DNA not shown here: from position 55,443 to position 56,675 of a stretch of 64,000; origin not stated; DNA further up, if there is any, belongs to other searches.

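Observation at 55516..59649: Tyrosine recombinase flanked by inverted identical 29-34-bp segments that coincide with the conserved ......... junction of three adhesin paralogues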

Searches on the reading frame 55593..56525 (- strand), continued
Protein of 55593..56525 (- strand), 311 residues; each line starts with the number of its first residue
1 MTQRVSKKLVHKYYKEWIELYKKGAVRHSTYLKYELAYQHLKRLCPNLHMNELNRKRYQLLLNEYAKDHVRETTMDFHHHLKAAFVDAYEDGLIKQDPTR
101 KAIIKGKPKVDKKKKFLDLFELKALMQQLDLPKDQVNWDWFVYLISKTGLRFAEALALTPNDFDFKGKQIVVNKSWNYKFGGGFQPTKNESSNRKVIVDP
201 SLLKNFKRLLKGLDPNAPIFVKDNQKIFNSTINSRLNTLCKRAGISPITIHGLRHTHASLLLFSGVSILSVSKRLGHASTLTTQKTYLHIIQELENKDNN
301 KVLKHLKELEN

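Call 34: get_annotated_region(hit=H26, flank=12000)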
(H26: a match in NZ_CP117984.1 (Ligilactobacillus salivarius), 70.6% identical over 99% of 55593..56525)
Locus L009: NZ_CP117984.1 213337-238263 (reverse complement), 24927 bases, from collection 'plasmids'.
description: Ligilactobacillus salivarius strain B4311 plasmid unnamed1, complete sequence
organism: Ligilactobacillus salivarius (NCBI taxid 1624)
taxonomy: Bacteria; Bacillota; Bacilli; Lactobacillales; Lactobacillaceae; Ligilactobacillus; Ligilactobacillus salivarius
host: -; source: cell culture,raw chicken meat; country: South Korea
typing (MOB-suite, as given by PLSDB): mobilizable; replicon rep_cluster_1685; relaxase MOBP
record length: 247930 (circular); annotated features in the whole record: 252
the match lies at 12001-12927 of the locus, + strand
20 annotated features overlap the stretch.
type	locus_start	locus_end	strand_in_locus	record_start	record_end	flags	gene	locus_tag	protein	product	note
CDS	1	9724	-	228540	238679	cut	-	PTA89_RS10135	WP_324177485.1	SspB-related isopeptide-forming adhesin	GO:0018262 - isopeptide cross-linking [Evidence IEA]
CDS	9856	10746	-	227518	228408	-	-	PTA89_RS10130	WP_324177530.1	GbpC/Spa domain-containing protein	-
CDS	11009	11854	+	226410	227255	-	-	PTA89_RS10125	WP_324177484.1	hypothetical protein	-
CDS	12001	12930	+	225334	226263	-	-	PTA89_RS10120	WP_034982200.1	site-specific integrase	GO:0015074 - DNA integration [Evidence IEA]; GO:0006310 - DNA recombination [Evidence IEA]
CDS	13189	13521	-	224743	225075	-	-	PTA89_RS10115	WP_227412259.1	hypothetical protein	-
CDS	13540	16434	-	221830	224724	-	-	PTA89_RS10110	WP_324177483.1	SEC10/PgrA surface exclusion domain-containing protein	-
CDS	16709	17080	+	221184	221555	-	-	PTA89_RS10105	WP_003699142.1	helix-turn-helix transcriptional regulator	-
CDS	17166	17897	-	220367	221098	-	-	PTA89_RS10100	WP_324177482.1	Fic family protein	-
CDS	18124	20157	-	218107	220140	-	mobP2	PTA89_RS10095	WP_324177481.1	MobP2 family relaxase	-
CDS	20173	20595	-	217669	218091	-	-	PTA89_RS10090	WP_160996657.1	hypothetical protein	-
CDS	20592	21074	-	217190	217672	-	-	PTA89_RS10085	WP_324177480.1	hypothetical protein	-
CDS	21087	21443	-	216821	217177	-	-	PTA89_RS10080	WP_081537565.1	hypothetical protein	-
CDS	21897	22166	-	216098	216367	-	-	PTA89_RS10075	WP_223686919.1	BRCT domain-containing protein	-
CDS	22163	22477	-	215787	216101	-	-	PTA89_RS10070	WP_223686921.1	glutaredoxin family protein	-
CDS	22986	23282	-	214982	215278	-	-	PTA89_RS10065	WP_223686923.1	hypothetical protein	-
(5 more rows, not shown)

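Call 35: get_annotated_region(hit=H27, flank=12000)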
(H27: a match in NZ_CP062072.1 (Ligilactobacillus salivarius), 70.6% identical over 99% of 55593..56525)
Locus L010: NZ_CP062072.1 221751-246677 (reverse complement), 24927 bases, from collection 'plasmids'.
description: Ligilactobacillus salivarius strain ZLp4b plasmid unnamed1, complete sequence
organism: Ligilactobacillus salivarius (NCBI taxid 1624)
taxonomy: Bacteria; Bacillota; Bacilli; Lactobacillales; Lactobacillaceae; Ligilactobacillus; Ligilactobacillus salivarius
host: -; source: swine,cell culture,feces,feces; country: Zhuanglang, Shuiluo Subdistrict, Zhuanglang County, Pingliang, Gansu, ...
typing (MOB-suite, as given by PLSDB): mobilizable; replicon rep_cluster_1685; relaxase MOBP
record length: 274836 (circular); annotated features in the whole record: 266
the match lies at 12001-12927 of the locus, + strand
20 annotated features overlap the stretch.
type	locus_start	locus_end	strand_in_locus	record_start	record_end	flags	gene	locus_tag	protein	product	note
CDS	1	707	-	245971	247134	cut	-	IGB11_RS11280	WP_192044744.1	toprim domain-containing protein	-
CDS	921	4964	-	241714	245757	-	-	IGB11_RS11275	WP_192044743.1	ArdC-like ssDNA-binding domain-containing protein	-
CDS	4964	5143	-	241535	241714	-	-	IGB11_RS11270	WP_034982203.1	hypothetical protein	-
CDS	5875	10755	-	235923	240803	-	-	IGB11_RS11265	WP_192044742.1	SspB-related isopeptide-forming adhesin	-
CDS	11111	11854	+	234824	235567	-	-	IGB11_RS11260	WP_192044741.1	hypothetical protein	-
CDS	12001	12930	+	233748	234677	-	-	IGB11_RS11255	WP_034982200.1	site-specific integrase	GO:0015074 - DNA integration [Evidence IEA]; GO:0006310 - DNA recombination [Evidence IEA]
CDS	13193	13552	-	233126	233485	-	-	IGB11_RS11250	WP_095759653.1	hypothetical protein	-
CDS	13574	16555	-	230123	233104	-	-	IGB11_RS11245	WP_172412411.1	SEC10/PgrA surface exclusion domain-containing protein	-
CDS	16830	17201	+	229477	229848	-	-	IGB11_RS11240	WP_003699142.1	helix-turn-helix transcriptional regulator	-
CDS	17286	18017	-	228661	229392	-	-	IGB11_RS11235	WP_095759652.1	Fic family protein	-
CDS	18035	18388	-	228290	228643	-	-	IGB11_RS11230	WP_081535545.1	type II toxin-antitoxin system PemK/MazF family toxin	-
CDS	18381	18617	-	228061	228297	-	-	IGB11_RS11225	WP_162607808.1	AbrB family transcriptional regulator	-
CDS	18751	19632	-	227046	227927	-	-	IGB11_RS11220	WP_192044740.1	hypothetical protein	-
CDS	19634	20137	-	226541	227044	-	-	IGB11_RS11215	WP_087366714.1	type II toxin-antitoxin system antitoxin SocA domain-containing protein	-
CDS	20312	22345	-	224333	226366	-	mobL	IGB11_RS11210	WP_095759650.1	relaxase MobL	-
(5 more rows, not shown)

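Call 36: get_annotated_region(hit=H28, flank=12000)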
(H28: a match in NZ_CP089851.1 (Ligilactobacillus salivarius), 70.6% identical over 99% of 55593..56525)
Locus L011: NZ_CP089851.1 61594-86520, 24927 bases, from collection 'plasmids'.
description: Ligilactobacillus salivarius strain BNS11 plasmid pBNS11-360kb, complete sequence
organism: Ligilactobacillus salivarius (NCBI taxid 1624)
taxonomy: Bacteria; Bacillota; Bacilli; Lactobacillales; Lactobacillaceae; Ligilactobacillus; Ligilactobacillus salivarius
host: -; source: Pig,faecal sample; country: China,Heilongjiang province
typing (MOB-suite, as given by PLSDB): mobilizable; replicon rep_cluster_1685; relaxase MOBP
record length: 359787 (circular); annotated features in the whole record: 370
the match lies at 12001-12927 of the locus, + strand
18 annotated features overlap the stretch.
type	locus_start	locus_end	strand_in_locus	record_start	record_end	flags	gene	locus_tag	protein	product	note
CDS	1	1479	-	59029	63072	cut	-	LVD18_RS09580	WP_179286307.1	ArdC-like ssDNA-binding domain-containing protein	-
CDS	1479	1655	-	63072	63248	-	-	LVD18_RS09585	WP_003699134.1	hypothetical protein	-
CDS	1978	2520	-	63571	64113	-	-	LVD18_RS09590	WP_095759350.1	N-6 DNA methylase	-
CDS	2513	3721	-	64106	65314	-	-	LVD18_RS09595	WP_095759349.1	ATP-binding protein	-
CDS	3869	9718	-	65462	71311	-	-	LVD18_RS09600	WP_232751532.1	SspB-related isopeptide-forming adhesin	GO:0018262 - isopeptide cross-linking [Evidence IEA]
CDS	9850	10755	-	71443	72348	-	-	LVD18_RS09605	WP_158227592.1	GbpC/Spa domain-containing protein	-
CDS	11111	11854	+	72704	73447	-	-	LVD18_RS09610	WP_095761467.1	hypothetical protein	-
CDS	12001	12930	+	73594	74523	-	-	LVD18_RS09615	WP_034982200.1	site-specific integrase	GO:0015074 - DNA integration [Evidence IEA]; GO:0006310 - DNA recombination [Evidence IEA]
CDS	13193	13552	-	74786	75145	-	-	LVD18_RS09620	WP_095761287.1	hypothetical protein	-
CDS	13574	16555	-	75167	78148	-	-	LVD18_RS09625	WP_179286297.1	SEC10/PgrA surface exclusion domain-containing protein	-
CDS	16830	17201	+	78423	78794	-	-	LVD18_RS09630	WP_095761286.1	helix-turn-helix transcriptional regulator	-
CDS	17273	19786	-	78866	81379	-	-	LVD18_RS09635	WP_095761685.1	N-6 DNA methylase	GO:0006306 - DNA methylation [Evidence IEA]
CDS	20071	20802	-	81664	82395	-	-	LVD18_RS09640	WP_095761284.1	Fic family protein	-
CDS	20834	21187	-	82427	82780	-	-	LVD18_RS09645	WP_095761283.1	type II toxin-antitoxin system PemK/MazF family toxin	-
CDS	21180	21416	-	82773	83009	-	-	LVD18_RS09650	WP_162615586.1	AbrB family transcriptional regulator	-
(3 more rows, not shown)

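Call 46: find_related_loci(query=window:55593-56525:-, collection=metagenome_contigs, flank=10000)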
Query window:55593-56525:- (311 aa) in metagenome_contigs; peptide patterns used: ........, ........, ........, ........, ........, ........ (x = any residue, [..] = any of these).
544 stretches matched a pattern; 400 encode a relative of the query (tblastn E <= 1e-3); the best 80 are kept; 80 distinct loci.
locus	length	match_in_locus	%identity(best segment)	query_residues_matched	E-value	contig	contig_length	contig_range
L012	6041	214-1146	94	1-311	0e+0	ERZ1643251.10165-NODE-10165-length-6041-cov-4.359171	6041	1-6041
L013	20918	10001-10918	71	4-309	9e-147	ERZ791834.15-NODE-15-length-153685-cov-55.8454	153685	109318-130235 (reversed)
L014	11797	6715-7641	69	1-309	1e-145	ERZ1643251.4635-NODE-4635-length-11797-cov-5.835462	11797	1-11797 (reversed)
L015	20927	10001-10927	70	1-309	2e-143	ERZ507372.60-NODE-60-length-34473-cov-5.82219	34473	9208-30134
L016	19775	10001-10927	70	1-309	5e-143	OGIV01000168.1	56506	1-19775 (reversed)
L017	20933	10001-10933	70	1-311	8e-143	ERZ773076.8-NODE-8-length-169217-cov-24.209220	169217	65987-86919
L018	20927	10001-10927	70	1-309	5e-143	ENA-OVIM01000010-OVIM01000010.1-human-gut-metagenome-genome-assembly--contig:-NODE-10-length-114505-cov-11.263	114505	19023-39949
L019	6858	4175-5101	71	1-309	1e-142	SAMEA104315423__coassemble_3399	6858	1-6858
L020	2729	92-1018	69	1-309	6e-150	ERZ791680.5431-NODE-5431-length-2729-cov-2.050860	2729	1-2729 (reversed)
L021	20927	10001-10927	69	1-309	5e-142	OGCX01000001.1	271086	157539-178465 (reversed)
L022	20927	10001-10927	69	1-309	5e-142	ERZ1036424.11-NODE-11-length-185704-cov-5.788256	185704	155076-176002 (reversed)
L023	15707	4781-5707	71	1-309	1e-141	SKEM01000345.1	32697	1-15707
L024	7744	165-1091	71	1-309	3e-141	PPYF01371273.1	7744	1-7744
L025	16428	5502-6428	70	1-309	9e-141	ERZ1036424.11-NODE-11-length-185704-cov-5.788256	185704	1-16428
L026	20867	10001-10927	70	1-309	9e-141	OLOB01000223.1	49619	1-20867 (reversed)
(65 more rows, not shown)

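Call 55: get_annotated_region(hit=H59, flank=7000)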
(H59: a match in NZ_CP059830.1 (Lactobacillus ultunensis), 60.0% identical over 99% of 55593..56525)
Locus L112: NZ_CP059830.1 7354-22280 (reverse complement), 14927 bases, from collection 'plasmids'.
description: Lactobacillus ultunensis strain Kx293C1 plasmid unnamed
organism: Lactobacillus ultunensis (NCBI taxid 227945)
taxonomy: Bacteria; Bacillota; Bacilli; Lactobacillales; Lactobacillaceae; Lactobacillus; Lactobacillus ultunensis
host: -; source: Homo sapiens,isolation from mixed culture,gut mucosa; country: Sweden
typing (MOB-suite, as given by PLSDB): non-mobilizable
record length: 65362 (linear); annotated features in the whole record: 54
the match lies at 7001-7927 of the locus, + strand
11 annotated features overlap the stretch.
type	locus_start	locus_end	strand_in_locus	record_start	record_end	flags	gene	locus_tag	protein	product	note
CDS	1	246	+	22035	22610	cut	-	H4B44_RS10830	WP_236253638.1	hypothetical protein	-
CDS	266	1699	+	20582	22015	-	-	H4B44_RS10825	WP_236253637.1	fibronectin type III domain-containing protein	-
CDS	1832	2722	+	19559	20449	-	-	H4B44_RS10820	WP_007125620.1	proline iminopeptidase-family hydrolase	GO:0006508 - proteolysis [Evidence IEA]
CDS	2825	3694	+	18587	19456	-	-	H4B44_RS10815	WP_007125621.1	hypothetical protein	-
CDS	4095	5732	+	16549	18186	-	-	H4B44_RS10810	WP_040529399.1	type I restriction-modification system subunit M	GO:0006306 - DNA methylation [Evidence IEA]; GO:0009307 - DNA restriction-modification system [Evidence IEA]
CDS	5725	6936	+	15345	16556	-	-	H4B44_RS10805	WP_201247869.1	restriction endonuclease subunit S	-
CDS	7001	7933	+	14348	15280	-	-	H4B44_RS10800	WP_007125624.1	site-specific integrase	GO:0015074 - DNA integration [Evidence IEA]; GO:0006310 - DNA recombination [Evidence IEA]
CDS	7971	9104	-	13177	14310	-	-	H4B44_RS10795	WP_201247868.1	restriction endonuclease subunit S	GO:0006304 - DNA modification [Evidence IEA]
CDS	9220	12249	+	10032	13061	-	-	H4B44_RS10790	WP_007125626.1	HsdR family type I site-specific deoxyribonuclease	GO:0009307 - DNA restriction-modification system [Evidence IEA]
CDS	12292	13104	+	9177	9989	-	-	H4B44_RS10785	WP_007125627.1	hypothetical protein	-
CDS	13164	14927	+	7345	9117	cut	-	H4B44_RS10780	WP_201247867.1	DUF262 domain-containing protein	-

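Call 56: get_annotated_region(hit=H60, flank=7000)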
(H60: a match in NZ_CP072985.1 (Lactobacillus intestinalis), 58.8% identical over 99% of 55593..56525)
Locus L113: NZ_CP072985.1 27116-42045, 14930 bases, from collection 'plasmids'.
description: Lactobacillus intestinalis strain DSM 6629 plasmid unnamed2
organism: Lactobacillus intestinalis (NCBI taxid 151781)
taxonomy: Bacteria; Bacillota; Bacilli; Lactobacillales; Lactobacillaceae; Lactobacillus; Lactobacillus intestinalis
host: -; source: Rat; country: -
typing (MOB-suite, as given by PLSDB): non-mobilizable
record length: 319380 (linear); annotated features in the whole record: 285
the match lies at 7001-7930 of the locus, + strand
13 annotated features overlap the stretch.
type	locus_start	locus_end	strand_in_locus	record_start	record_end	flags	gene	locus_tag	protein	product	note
CDS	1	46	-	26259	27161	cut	cas7i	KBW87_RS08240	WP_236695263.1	type I-B CRISPR-associated protein Cas7/Cst2/DevR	GO:0043571 - maintenance of CRISPR repeat elements [Evidence IEA]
CDS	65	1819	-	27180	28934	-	cas8a1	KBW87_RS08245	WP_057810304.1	type I-B CRISPR-associated protein Cas8b1/Cst1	GO:0043571 - maintenance of CRISPR repeat elements [Evidence IEA]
CDS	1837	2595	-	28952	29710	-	cas6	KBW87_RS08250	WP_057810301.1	CRISPR-associated endoribonuclease Cas6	GO:0043571 - maintenance of CRISPR repeat elements [Evidence IEA]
CDS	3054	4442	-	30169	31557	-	-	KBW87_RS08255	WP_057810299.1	amino acid permease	GO:0055085 - transmembrane transport [Evidence IEA]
CDS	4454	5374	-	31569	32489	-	mmuM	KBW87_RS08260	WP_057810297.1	homocysteine S-methyltransferase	GO:0009086 - methionine biosynthetic process [Evidence IEA]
CDS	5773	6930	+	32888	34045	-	-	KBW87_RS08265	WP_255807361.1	restriction endonuclease subunit S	GO:0006304 - DNA modification [Evidence IEA]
CDS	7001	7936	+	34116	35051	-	-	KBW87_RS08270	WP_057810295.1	site-specific integrase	GO:0015074 - DNA integration [Evidence IEA]; GO:0006310 - DNA recombination [Evidence IEA]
CDS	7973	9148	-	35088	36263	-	-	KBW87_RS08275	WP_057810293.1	restriction endonuclease subunit S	GO:0006304 - DNA modification [Evidence IEA]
CDS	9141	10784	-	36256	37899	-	-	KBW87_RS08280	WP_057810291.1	type I restriction-modification system subunit M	GO:0006306 - DNA methylation [Evidence IEA]; GO:0009307 - DNA restriction-modification system [Evidence IEA]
CDS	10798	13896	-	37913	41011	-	-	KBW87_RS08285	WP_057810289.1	HsdR family type I site-specific deoxyribonuclease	GO:0009307 - DNA restriction-modification system [Evidence IEA]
CDS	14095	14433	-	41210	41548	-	-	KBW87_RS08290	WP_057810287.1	hypothetical protein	-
CDS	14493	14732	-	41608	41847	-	-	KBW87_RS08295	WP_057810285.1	hypothetical protein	-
CDS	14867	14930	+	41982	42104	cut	-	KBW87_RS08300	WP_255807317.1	hypothetical protein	-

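Call 57: get_annotated_region(hit=H61, flank=7000)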
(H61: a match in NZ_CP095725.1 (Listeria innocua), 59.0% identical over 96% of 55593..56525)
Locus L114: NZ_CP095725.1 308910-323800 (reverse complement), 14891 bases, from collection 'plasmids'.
description: Listeria innocua strain 2010L-2059 plasmid unnamed, complete sequence
organism: Listeria innocua (NCBI taxid 1642)
taxonomy: Bacteria; Bacillota; Bacilli; Bacillales; Listeriaceae; Listeria; Listeria innocua
host: -; source: Homo sapiens; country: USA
typing (MOB-suite, as given by PLSDB): non-mobilizable
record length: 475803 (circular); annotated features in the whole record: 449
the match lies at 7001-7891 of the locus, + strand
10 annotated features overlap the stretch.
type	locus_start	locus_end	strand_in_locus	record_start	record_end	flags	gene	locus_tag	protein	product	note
CDS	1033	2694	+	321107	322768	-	-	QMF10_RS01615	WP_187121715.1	SulP family inorganic anion transporter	-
CDS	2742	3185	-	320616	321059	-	-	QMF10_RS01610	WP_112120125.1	hypothetical protein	-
CDS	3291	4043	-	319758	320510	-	-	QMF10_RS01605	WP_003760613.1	MurR/RpiR family transcriptional regulator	GO:0006355 - regulation of DNA-templated transcription [Evidence IEA]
CDS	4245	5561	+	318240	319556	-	-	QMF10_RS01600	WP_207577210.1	6-phospho-beta-glucosidase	GO:0005975 - carbohydrate metabolic process [Evidence IEA]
CDS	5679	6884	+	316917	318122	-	-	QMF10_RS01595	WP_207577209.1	restriction endonuclease subunit S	GO:0006304 - DNA modification [Evidence IEA]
CDS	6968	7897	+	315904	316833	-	-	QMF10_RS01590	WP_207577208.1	site-specific integrase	GO:0015074 - DNA integration [Evidence IEA]; GO:0006310 - DNA recombination [Evidence IEA]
CDS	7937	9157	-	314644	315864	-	-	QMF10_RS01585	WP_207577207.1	restriction endonuclease subunit S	-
CDS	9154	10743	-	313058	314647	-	-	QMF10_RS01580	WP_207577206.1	type I restriction-modification system subunit M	GO:0006306 - DNA methylation [Evidence IEA]; GO:0009307 - DNA restriction-modification system [Evidence IEA]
CDS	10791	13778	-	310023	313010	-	-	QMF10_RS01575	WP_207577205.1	type I restriction endonuclease subunit R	-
CDS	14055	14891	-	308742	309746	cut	-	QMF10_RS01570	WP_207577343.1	ROK family transcriptional regulator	GO:0006355 - regulation of DNA-templated transcription [Evidence IEA]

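Call 58: get_annotated_region(hit=H64, flank=7000)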
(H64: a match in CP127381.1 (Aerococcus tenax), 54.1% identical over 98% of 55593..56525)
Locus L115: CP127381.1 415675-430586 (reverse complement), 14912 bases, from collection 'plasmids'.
description: Aerococcus tenax strain UMB3669 plasmid unnamed1, complete sequence
organism: Aerococcus tenax (NCBI taxid 3078812)
taxonomy: Bacteria; Bacillota; Bacilli; Lactobacillales; Aerococcaceae; Aerococcus; Aerococcus tenax
host: -; source: Homo sapiens; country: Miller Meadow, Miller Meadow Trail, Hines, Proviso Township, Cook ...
typing (MOB-suite, as given by PLSDB): non-mobilizable; replicon rep_cluster_1663; mating-pair formation MPF_T
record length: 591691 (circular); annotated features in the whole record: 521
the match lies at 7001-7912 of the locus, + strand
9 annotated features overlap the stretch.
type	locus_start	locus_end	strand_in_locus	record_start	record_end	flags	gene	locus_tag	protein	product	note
CDS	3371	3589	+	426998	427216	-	-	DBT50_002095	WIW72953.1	helix-turn-helix transcriptional regulator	-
CDS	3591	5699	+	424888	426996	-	-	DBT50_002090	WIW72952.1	type I restriction-modification system subunit M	-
CDS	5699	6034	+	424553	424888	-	-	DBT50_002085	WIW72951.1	hypothetical protein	-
CDS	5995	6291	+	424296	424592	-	-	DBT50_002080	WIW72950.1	restriction endonuclease subunit S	-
CDS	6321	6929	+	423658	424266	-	-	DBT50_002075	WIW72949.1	restriction endonuclease subunit S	-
CDS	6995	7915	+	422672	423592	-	-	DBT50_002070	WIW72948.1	tyrosine-type recombinase/integrase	-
CDS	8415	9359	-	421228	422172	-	-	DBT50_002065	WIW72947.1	restriction endonuclease subunit S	-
CDS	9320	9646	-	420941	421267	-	-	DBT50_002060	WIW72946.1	hypothetical protein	-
CDS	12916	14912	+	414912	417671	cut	-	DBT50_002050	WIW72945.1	SNF2-related protein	-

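Call 79: find_encoding_contigs(protein=window:55593-56525:-, flank=8000, max_places=10)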
Protein window:55593-56525:- (311 aa): 7 contigs read that carry it; 4 places shown.
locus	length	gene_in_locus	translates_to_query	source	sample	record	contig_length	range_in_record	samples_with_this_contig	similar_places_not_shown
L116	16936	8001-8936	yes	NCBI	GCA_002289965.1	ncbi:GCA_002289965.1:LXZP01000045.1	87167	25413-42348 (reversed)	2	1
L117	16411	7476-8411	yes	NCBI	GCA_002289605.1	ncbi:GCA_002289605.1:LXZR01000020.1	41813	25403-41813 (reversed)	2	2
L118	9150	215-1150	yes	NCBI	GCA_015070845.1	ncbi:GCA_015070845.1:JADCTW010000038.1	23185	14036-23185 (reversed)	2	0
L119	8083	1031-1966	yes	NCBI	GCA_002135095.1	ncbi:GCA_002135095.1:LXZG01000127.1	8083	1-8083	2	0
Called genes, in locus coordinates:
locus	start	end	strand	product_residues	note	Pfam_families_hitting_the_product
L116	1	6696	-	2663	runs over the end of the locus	PF04650:YSIRK_signal (weak), PF18652:Adhesin_P1_N, PF17998:AgI_II_C2, PF08447:PAS_3 (faint), PF17998:AgI_II_C2, PF16364:Antigen_C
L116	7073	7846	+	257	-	PF08363:GbpC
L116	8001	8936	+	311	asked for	PF00589:Phage_integrase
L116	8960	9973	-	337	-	PF08363:GbpC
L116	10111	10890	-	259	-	-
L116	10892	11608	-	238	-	-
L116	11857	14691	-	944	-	PF01580:FtsK_SpoIIIE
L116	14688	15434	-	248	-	-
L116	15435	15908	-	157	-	-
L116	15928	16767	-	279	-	PF01476:LysM, PF23473:LysM3_LYK4_5 (faint), PF01476:LysM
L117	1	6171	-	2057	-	PF04650:YSIRK_signal (weak), PF18652:Adhesin_P1_N, PF17998:AgI_II_C2, PF08447:PAS_3 (faint), PF17998:AgI_II_C2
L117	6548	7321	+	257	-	PF08363:GbpC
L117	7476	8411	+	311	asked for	PF00589:Phage_integrase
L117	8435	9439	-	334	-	PF08363:GbpC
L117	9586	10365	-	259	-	-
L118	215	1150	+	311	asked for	PF00589:Phage_integrase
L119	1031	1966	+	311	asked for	PF00589:Phage_integrase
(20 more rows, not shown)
